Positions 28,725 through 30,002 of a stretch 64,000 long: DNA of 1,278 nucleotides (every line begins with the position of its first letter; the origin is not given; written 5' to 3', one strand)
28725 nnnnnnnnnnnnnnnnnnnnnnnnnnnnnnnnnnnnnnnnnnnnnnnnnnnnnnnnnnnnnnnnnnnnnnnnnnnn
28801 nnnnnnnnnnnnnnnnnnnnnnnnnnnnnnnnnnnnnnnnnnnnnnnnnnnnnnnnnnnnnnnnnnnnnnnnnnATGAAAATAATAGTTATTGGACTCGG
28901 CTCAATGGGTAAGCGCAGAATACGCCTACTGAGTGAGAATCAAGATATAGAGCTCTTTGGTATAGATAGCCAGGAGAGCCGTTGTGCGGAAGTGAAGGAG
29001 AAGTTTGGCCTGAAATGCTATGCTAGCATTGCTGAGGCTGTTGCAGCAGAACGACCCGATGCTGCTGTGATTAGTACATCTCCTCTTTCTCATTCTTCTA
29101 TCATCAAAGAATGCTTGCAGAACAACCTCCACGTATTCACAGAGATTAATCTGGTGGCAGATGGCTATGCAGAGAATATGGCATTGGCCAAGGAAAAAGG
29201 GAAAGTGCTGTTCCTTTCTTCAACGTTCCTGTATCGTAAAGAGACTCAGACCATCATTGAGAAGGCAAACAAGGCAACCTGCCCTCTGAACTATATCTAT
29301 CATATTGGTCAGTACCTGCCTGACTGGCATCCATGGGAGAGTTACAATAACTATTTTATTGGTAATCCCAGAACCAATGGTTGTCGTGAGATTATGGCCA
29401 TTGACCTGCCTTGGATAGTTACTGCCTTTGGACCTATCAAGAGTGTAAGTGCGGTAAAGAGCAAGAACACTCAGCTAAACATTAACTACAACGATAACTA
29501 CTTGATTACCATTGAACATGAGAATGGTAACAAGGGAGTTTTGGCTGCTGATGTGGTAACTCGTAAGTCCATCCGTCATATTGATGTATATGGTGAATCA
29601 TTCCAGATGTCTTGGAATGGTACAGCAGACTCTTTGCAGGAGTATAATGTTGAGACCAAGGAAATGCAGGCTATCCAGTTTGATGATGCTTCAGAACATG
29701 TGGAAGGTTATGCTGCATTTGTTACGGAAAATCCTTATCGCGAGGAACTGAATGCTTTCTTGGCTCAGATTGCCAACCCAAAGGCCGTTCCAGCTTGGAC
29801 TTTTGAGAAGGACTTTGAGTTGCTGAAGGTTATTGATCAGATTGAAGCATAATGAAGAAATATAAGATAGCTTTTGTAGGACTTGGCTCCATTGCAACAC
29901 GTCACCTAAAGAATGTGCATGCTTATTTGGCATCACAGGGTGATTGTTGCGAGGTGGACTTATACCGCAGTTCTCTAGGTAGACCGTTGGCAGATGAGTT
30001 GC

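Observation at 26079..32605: Legionaminic-acid-type pathway with two extra Gfo/Idh/MocA oxidoreductases: possibly an unusual nonulosonic acid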

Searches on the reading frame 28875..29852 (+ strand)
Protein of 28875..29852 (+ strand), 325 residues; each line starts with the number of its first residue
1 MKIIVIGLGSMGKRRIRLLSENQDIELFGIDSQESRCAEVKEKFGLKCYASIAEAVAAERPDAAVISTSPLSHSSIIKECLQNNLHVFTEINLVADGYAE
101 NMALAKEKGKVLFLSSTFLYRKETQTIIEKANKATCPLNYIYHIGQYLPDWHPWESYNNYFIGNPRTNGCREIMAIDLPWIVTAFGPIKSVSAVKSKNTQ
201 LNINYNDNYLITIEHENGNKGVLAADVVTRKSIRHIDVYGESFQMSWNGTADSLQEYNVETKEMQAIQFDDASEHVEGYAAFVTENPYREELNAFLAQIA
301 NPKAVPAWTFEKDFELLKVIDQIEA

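Call 3: search_protein_families(library=pfam, proteins=[window:28875-29852:+])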
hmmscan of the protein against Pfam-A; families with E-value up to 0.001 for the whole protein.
window:28875-29852:+ (325 aa): 6 families
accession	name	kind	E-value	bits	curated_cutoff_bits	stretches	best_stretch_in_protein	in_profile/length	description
PF01408.29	GFO_IDH_MocA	-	4.4e-16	60.1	24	1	2-113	2-117/120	Oxidoreductase family, NAD-binding Rossmann fold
PF01113.26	DapB_N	-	3.3e-05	24.4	25.6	1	1-86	1-93/124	Dihydrodipicolinate reductase, N-terminus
PF02254.24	TrkA_N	-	3.8e-05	24.4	23.8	1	3-46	1-42/116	TrkA-N domain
PF03435.24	Sacchrp_dh_NADP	-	9.2e-05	23.2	25.1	1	3-92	1-99/129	Saccharopine dehydrogenase NADP binding domain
PF03446.21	NAD_binding_2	-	0.00013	22.4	21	1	2-83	1-75/161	NAD binding domain of 6-phosphogluconate dehydrogenase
PF03807.23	F420_oxidored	-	0.00041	21.3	21.6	1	2-83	1-81/94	NADP oxidoreductase coenzyme F420-dependent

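Call 4: search_protein_families(library=ncbifam, proteins=[window:28875-29852:+])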
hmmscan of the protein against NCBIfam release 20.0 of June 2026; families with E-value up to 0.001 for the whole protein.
window:28875-29852:+ (325 aa): 3 families
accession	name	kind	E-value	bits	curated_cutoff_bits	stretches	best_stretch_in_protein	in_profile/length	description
NF040723.1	UDP-GlcNAcDh_Arch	equivalog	7e-13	48.8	450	1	1-106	1-108/302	UDP-N-acetylglucosamine 3-dehydrogenase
TIGR04380.1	myo_inos_iolG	equivalog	4.1e-10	39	355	1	1-93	2-97/330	inositol 2-dehydrogenase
NF040740.1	ornith_Ord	equivalog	0.00099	18.6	400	0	1-107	1-117/335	2,4-diaminopentanoate dehydrogenase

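Call 14: find_homologous_proteins(query=window:28875-29852:+)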
Query window:28875-29852:+ (325 aa): 7640 proteins with E <= 0.001 among 8000 candidates; the best 120 are listed.
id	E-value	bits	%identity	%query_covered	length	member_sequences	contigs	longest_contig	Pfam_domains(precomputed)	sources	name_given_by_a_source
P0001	1.6e-210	716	96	100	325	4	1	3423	PF01408.29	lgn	-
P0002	2.8e-209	712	96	100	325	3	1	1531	PF01408.29,PF03435.25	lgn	-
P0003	4.2e-209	711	95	100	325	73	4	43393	PF01408.29,PF02254.25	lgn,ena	-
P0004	5.6e-208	707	95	100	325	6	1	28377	PF01408.29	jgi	-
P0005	2.8e-207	705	95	100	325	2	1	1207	PF01408.29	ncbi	-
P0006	1.2e-206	703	94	100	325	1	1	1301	PF01408.29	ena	-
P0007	5.3e-205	698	94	100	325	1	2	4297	PF01408.29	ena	-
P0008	5.8e-205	698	93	100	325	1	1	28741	PF01408.29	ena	-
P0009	1.6e-204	696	93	100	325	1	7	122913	PF01408.29,PF02254.25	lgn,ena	-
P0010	1.7e-202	689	93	100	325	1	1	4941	PF01408.29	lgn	-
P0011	1.8e-201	686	93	100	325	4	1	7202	PF01408.29,PF02254.25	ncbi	-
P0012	2.4e-201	686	91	100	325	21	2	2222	PF01408.29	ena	-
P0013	4.0e-201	685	92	100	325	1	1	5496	PF01408.29,PF02254.25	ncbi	-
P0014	4.9e-201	685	91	100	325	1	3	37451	PF01408.29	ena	-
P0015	8.5e-201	684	91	100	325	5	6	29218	PF01408.29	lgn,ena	-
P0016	2.9e-200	682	91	100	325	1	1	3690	PF01408.29,PF02254.25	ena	-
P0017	1.1e-199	680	92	100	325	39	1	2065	PF01408.29,PF03435.25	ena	-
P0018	2.3e-199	679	91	100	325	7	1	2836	PF01408.29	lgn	-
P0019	4.0e-199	678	92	100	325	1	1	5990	PF01408.29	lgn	-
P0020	9.6e-199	677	92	100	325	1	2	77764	PF01408.29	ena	-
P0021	1.1e-198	677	90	100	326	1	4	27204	PF01408.29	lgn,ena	-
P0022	1.1e-198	677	90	100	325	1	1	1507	PF01408.29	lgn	-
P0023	1.4e-198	677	90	100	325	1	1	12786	PF01408.29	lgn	-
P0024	1.4e-198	677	91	100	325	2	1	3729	PF01408.29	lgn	-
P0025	7.2e-198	674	90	100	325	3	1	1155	PF01408.29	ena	-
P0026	7.6e-198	674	90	100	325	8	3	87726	PF01113.27,PF01408.29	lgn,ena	-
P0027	2.5e-197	672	89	100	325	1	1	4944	PF01408.29,PF02254.25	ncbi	-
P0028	3.2e-197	672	92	97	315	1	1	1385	PF01408.29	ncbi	-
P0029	3.3e-197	672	90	100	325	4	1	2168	PF01408.29,PF03435.25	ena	-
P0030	3.5e-197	672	89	100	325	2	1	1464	PF01408.29,PF02254.25,PF03435.25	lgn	-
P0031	4.2e-197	672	89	100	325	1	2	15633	PF01408.29,PF02254.25,PF03435.25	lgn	-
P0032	5.6e-197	671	91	100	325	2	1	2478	PF01408.29,PF02254.25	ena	-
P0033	6.6e-197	671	90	100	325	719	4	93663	PF01408.29,PF02254.25,PF03435.25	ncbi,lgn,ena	-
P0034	8.9e-197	671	90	100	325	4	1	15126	PF01408.29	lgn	-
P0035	2.3e-196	669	89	100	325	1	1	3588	PF01408.29,PF02254.25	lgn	-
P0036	3.4e-196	669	90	100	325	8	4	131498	PF01408.29,PF03435.25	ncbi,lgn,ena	-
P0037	1.2e-195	667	89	100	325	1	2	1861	PF01408.29,PF02254.25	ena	-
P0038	2.0e-195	666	89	100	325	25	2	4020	PF01408.29,PF02254.25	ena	-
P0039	1.3e-194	664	88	100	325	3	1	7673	PF01408.29,PF02254.25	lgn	-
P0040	2.1e-194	663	88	100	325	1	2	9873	PF01408.29,PF02254.25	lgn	-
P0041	2.9e-194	662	88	100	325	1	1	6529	PF01408.29,PF02254.25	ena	-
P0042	5.5e-194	662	87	100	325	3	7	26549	PF01408.29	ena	-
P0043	7.0e-194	661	91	97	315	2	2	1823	PF01408.29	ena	-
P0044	1.1e-193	660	87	100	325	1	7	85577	PF01408.29,PF02254.25,PF03446.22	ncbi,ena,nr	ncbi:MAG: Gfo/Idh/MocA family oxidoreductase [Bacteroidaceae bacterium]|nr:Gfo/Idh/MocA family oxido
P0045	2.1e-193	660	91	97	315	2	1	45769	PF01408.29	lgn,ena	-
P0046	2.3e-193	659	91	97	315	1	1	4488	PF01408.29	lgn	-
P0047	3.9e-193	659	89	100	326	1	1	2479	PF01408.29,PF02254.25,PF03435.25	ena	-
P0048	5.1e-193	658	87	100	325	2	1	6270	PF01408.29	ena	-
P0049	8.2e-193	658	87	100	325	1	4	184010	PF01408.29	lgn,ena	-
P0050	9.2e-193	658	89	100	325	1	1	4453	PF01408.29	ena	-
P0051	5.7e-192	655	90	97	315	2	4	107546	PF01408.29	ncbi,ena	-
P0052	5.8e-192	655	89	100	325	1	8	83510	PF01408.29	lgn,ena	-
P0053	1.7e-191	653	87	100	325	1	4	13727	PF01408.29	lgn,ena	-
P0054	2.3e-191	653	91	97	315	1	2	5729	PF01408.29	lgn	-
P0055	3.1e-191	652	87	100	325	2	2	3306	PF01408.29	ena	-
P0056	3.3e-191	652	90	97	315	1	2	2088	PF01408.29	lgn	-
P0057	3.8e-191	652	86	100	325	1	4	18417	PF01408.29,PF02254.25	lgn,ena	-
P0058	1.2e-190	651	87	100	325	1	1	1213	PF01408.29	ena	-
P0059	9.1e-190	648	89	97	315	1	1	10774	PF01408.29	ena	-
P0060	1.1e-189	647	85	100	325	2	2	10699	PF01408.29,PF02254.25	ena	-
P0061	1.5e-189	647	89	97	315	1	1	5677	PF01408.29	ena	-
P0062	1.9e-189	647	86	100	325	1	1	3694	PF01408.29,PF02254.25,PF03435.25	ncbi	-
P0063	4.0e-189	646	86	100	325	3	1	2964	PF01408.29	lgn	-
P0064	5.7e-189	645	85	100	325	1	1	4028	PF01408.29,PF02254.25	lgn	-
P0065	7.6e-189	645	89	97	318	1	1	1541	PF01408.29,PF02254.25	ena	-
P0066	1.7e-188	643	85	100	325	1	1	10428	PF01408.29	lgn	-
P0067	3.8e-188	642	86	100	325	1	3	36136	PF01408.29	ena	-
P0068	4.5e-188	642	85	100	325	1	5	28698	PF01408.29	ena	-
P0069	6.3e-188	642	87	97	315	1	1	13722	PF01408.29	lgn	-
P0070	7.5e-188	641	85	100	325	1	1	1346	PF01408.29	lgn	-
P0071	7.5e-188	641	85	100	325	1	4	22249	PF01408.29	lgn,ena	-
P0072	3.7e-187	639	89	97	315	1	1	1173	PF01408.29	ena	-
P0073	1.8e-186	637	84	100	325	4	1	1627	PF01408.29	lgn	-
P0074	2.4e-186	636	83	100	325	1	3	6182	PF01408.29,PF02254.25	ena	-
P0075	2.9e-186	636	85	100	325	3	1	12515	PF01408.29,PF03435.25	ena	-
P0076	4.3e-186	636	84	100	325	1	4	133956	PF01408.29,PF02254.25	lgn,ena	-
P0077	5.0e-186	635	84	100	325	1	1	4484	PF01408.29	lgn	-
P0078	5.4e-186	635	84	100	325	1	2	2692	PF01408.29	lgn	-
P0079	8.6e-186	635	85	100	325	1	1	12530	PF01408.29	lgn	-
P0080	1.7e-185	634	88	100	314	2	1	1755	PF01408.29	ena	-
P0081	2.0e-185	633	83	100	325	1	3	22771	PF01408.29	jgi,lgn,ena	jgi:predicted dehydrogenase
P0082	5.1e-185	632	85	100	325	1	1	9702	PF01408.29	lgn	-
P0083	7.8e-185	631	83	100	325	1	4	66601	PF01408.29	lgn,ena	-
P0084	6.0e-184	629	83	100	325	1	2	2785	PF01113.27,PF01408.29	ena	-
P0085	6.8e-184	628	84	100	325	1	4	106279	PF01408.29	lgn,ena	-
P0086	1.1e-183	628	82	100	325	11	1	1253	PF01408.29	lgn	-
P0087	2.6e-183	626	83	100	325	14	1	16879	PF01408.29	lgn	-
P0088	3.7e-183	626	83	100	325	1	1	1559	PF01408.29,PF02254.25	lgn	-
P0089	5.8e-183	625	83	100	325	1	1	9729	PF01408.29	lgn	-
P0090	5.9e-183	625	83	100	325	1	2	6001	PF01113.27,PF01408.29,PF03435.25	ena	-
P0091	1.1e-182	624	83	100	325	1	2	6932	PF01408.29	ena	-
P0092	1.6e-182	624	83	100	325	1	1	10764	PF01408.29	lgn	-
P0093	4.4e-182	622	81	100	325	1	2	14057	PF01408.29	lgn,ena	-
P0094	4.5e-182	622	82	100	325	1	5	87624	PF01408.29,PF02254.25,PF03435.25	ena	-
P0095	4.7e-182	622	82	100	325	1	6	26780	PF01408.29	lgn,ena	-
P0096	5.8e-182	622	84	100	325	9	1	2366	PF01408.29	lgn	-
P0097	7.2e-182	622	83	100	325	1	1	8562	PF01408.29,PF03435.25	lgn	-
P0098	9.1e-182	621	83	100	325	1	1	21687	PF01408.29,PF02254.25,PF03435.25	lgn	-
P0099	4.2e-181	619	82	100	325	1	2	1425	PF01408.29,PF03435.25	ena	-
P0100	6.4e-181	619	83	100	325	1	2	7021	PF01408.29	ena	-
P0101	1.1e-180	618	82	100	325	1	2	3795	PF01408.29,PF03435.25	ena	-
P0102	1.9e-180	617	83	100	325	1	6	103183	PF01408.29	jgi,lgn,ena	jgi:predicted dehydrogenase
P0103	8.4e-180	615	82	100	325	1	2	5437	PF01408.29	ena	-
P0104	1.3e-179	614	82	100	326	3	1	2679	PF01408.29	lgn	-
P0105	2.3e-179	614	81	100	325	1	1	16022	PF01408.29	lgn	-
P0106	2.7e-179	613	81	100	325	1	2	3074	PF01408.29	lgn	-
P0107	3.7e-179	613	81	100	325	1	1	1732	PF01408.29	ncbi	-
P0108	4.2e-179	613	82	100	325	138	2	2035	PF01408.29,PF03435.25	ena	-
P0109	4.3e-179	613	81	100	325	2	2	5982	PF01408.29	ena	-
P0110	5.1e-179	612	81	100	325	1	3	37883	PF01408.29,PF02254.25,PF03435.25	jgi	-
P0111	7.6e-179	612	81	100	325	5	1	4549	PF01408.29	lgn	-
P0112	1.4e-178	611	80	100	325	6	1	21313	PF01408.29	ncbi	-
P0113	1.5e-178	611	81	100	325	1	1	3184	PF01408.29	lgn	-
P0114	1.5e-178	611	81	100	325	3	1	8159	PF01408.29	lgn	-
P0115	4.7e-178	609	81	100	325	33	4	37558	PF01408.29,PF03435.25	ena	-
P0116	6.7e-178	609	80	100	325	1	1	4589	PF01408.29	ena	-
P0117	1.1e-177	608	82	100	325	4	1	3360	PF01408.29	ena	-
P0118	1.3e-177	608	81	100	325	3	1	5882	PF01408.29,PF02254.25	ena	-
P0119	2.1e-177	607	82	100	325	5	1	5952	PF01408.29,PF03435.25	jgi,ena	-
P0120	2.3e-177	607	80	100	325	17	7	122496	PF01408.29,PF02254.25,PF03435.25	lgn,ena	-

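Call 15: search_solved_structures(query=window:28875-29852:+, max_evalue=0.01)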
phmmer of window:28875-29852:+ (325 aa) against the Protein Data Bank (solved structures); distinct sequences matched with E-value up to 0.01: 9.
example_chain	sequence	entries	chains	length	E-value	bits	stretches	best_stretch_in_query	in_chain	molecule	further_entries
3ezy_A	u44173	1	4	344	1e-06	31.5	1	2-96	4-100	Dehydrogenase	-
3e18_A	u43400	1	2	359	2.5e-06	30.3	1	2-110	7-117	oxidoreductase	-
1lc0_A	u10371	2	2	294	9.1e-05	25.1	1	3-123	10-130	Biliverdin Reductase A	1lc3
1gcu_A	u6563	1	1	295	9.1e-05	25.1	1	3-123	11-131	BILIVERDIN REDUCTASE A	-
6nor_A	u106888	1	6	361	0.00016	24.3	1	3-122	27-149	Putative NAD dependent dehydrogenase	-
3q2i_A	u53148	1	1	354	0.00074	22.1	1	5-260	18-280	dehydrogenase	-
9azo_A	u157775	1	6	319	0.0013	21.3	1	2-128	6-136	PmdC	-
5b3t_A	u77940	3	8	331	0.0077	18.8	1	3-128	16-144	Biliverdin reductase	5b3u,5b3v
2h63_A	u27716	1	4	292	0.0079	18.8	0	3-123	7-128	Biliverdin reductase A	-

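Call 29: find_encoding_contigs(protein=window:28875-29852:+, flank=10000, max_places=6)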
Protein window:28875-29852:+ (325 aa): no gene with exactly this product is on record in the collection.

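Call 31: search_protein_representatives(protein=window:28875-29852:+)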
Query: 325 residues. Proteins with E-value up to 0.001 (for the whole library): 2571; up to 1e-10: 633; up to 1e-30: 166. The best 150 are listed.
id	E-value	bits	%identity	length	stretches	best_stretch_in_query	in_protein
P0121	1.5e-101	356.2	47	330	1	1-325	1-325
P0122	2.0e-97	342.7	49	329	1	1-324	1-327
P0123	1.4e-95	336.6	65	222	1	104-325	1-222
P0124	1.1e-92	327.1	49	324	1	1-324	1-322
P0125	1.1e-89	317.2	45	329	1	2-323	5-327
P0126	2.1e-88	313.1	45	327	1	1-324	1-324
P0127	5.8e-88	311.6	45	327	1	1-324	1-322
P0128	3.1e-87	309.2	48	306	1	24-324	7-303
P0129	1.4e-86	307.0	47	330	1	1-324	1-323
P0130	9.8e-86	304.3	44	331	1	1-325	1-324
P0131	9.0e-84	297.8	45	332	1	1-324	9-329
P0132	1.7e-82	293.7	45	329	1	1-324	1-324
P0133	1.7e-82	293.6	44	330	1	1-324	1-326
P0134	4.4e-82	292.3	41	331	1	1-324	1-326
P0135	5.2e-80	285.5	42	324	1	1-324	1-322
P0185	3.2e-48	181.0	42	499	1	119-324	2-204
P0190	2.5e-46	174.8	32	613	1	1-321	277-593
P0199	2.4e-44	168.3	33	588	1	2-320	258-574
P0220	1.4e-38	149.4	33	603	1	2-302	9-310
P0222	2.6e-38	148.5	31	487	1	2-324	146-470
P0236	3.4e-36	141.6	32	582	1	1-324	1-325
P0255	6.2e-34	134.1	31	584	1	3-324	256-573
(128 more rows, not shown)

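Call 41: find_related_loci(query=A1, collection=genome_contigs, flank=10000)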
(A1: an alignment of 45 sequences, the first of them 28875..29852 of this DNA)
Query A1 (325 aa) in genome_contigs; peptide patterns used: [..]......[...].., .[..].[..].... (x = any residue, [..] = any of these).
600 stretches matched a pattern (row limit reached: there are more); 585 encode a relative of the query (tblastn E <= 1e-3); the best 80 are kept; 80 distinct loci.
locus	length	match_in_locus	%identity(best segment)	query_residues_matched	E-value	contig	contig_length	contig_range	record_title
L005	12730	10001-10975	87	1-325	0e+0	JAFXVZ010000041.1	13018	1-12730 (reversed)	MAG: Bacteroidaceae bacterium isolate RGIG6796 Sheep_Rumen-3__c1273230, whole genome shotgun sequence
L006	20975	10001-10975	84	1-325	0e+0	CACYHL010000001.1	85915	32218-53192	MAG: uncultured Bacteroidetes bacterium isolate RUG11942 genome assembly, contig: RUG11942_asm_1, whole genome shotgun s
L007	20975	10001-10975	78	1-325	2e-178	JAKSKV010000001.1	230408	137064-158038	MAG: Paludibacteraceae bacterium isolate Horse_feces82 MAG082_1, whole genome shotgun sequence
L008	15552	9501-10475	77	1-325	1e-176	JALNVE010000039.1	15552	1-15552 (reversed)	MAG: Paludibacteraceae bacterium isolate SO_2016_CLC_T1 bin 16 scaffold03130_PH3_Jul14_2016, whole genome shotgun sequen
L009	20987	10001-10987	74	1-325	3e-170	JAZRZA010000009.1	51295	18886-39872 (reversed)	MAG: Paludibacteraceae bacterium isolate T1900044949_TA20190002.MAGScoT_cleanbin_000004 SGB_3540_k141_1816864, whole gen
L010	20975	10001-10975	70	1-325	2e-159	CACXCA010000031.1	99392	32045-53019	MAG: uncultured Bacteroidales bacterium isolate RUG11121 genome assembly, contig: RUG11121_asm_31, whole genome shotgun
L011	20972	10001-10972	68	1-324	8e-157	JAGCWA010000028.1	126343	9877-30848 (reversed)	MAG: Paludibacteraceae bacterium isolate RGIG10174 Yak_Rumen-4__c1143828, whole genome shotgun sequence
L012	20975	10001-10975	76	1-325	3e-173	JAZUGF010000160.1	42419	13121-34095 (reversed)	MAG: Paludibacteraceae bacterium isolate T1900045287_TH20190057.MAGScoT_cleanbin_000002 SGB_6008_k141_2364576, whole gen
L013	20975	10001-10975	57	1-325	1e-126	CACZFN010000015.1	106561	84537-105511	MAG: uncultured Ruminococcus sp. isolate RUG12579 genome assembly, contig: RUG12579_asm_15, whole genome shotgun sequenc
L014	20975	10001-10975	91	1-325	0e+0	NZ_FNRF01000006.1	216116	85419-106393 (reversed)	Xylanibacter ruminicola strain D31d, whole genome shotgun sequence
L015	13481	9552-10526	54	1-325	2e-120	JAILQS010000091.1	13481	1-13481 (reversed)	MAG: Lachnospiraceae bacterium isolate RUI364 k141_14152563_flag=0_multi=11.2506_len=13481, whole genome shotgun sequenc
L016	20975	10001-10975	53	1-325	3e-118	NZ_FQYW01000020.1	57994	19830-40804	Anaerovibrio lipolyticus DSM 3074, whole genome shotgun sequence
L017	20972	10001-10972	53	1-325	1e-117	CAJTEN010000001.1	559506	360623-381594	Clostridia bacterium isolate B91_16_CH_BP genome assembly, contig: MGBC000143.1, whole genome shotgun sequence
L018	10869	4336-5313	53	1-325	7e-116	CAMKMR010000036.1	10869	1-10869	MAG: uncultured Lachnospiraceae bacterium isolate SRR12081298_bin.41_metaWRAP_v1.3_MAG genome assembly, contig: ERZ12289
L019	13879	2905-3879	52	1-325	2e-115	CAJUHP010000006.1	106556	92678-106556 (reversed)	MAG TPA_asm: uncultured Lachnospiraceae bacterium isolate MGBC129472 genome assembly, contig: MGBC129472.6, whole genome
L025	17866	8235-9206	51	1-324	1e-113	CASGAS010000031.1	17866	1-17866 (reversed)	uncultured Eubacteriales bacterium isolate T12_L3_320320_idba_bin.72 genome assembly, contig: T12_L3_320320_idba_bin.72.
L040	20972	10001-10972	51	1-324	3e-110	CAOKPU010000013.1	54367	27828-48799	MAG TPA_asm: uncultured Lachnospiraceae bacterium isolate SRR17684640_bin.39_metawrap_v1.3_MAG genome assembly, contig:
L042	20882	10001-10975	50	1-325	3e-110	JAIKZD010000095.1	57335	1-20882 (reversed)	MAG: Lachnospiraceae bacterium isolate RUI498 k141_10857662_flag=1_multi=10.0000_len=57335, whole genome shotgun sequenc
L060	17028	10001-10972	49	1-324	4e-107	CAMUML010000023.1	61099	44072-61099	MAG TPA_asm: uncultured Eubacterium sp. isolate SRR14038232_bin.21_metawrap_v1.3_MAG genome assembly, contig: NODE.761_l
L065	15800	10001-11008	53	1-325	7e-107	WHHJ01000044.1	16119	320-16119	MAG: Clostridia bacterium isolate COPD400 SA9245_bin.20_contig_44, whole genome shotgun sequence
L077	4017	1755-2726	48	1-325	3e-106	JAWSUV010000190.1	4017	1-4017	MAG: Bacillota bacterium isolate B4G8H2-04 NODE_1000_length_4017_cov_5.434629, whole genome shotgun sequence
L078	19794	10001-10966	51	2-324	5e-105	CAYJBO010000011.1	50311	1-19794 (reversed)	MAG TPA_asm: uncultured Bacteroides sp. isolate ERP123703_co1_182 genome assembly, contig: NODE_628_length_50311_cov_9.8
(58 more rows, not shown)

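Call 47: search_dna_similar(query=window:28875-29852:+, collection=plasmids, mode=protein, max_rows=25, max_evalue=0.001)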
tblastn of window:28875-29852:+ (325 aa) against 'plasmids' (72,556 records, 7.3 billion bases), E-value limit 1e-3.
Records with a match: 7; places in all: 7; records where one place covers at least 80% of the query: 4.
Best place of each record, by identity: <60% 7.
By first word of the organism name: Subdoligranulum 1; Halorussus 1; Sulfitobacter 1; Rhizobium 1; Ensifer 1; Natrononativus 1; Haloferax 1.
By predicted mobility (MOB-suite, as given by PLSDB): non-mobilizable 6; mobilizable 1.
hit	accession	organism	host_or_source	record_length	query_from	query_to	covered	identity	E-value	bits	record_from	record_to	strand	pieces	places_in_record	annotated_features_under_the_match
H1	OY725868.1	Subdoligranulum variabile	-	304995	1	325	100%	48.5%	1e-91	305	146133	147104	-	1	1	record has no annotation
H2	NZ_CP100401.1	Halorussus aquaticus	cell culture,saline soil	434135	1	316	97%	23.1%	7e-12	74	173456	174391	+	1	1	Gfo/Idh/MocA family oxidoreductase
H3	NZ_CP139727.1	Sulfitobacter faviae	Bacterial Culture,hydrothermal vent ...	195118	2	321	98%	22.5%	2e-9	66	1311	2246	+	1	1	Gfo/Idh/MocA family oxidoreductase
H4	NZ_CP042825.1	Rhizobium sp. WL3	Wheat,phyllosphere swab,leaves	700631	2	283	87%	23.5%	1e-6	57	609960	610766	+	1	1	Gfo/Idh/MocA family oxidoreductase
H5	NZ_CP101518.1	Ensifer adhaerens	cell cuture,rhizosphere soil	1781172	141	325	57%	25.3%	2e-7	60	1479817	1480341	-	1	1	none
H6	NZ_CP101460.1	Natrononativus amylolyticus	cell culture,sediment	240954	1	129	40%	31.1%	4e-4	50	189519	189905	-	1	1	Gfo/Idh/MocA family oxidoreductase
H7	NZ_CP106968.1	Haloferax alexandrinus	-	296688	1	112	34%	33.0%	2e-5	54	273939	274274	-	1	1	Gfo/Idh/MocA family oxidoreductase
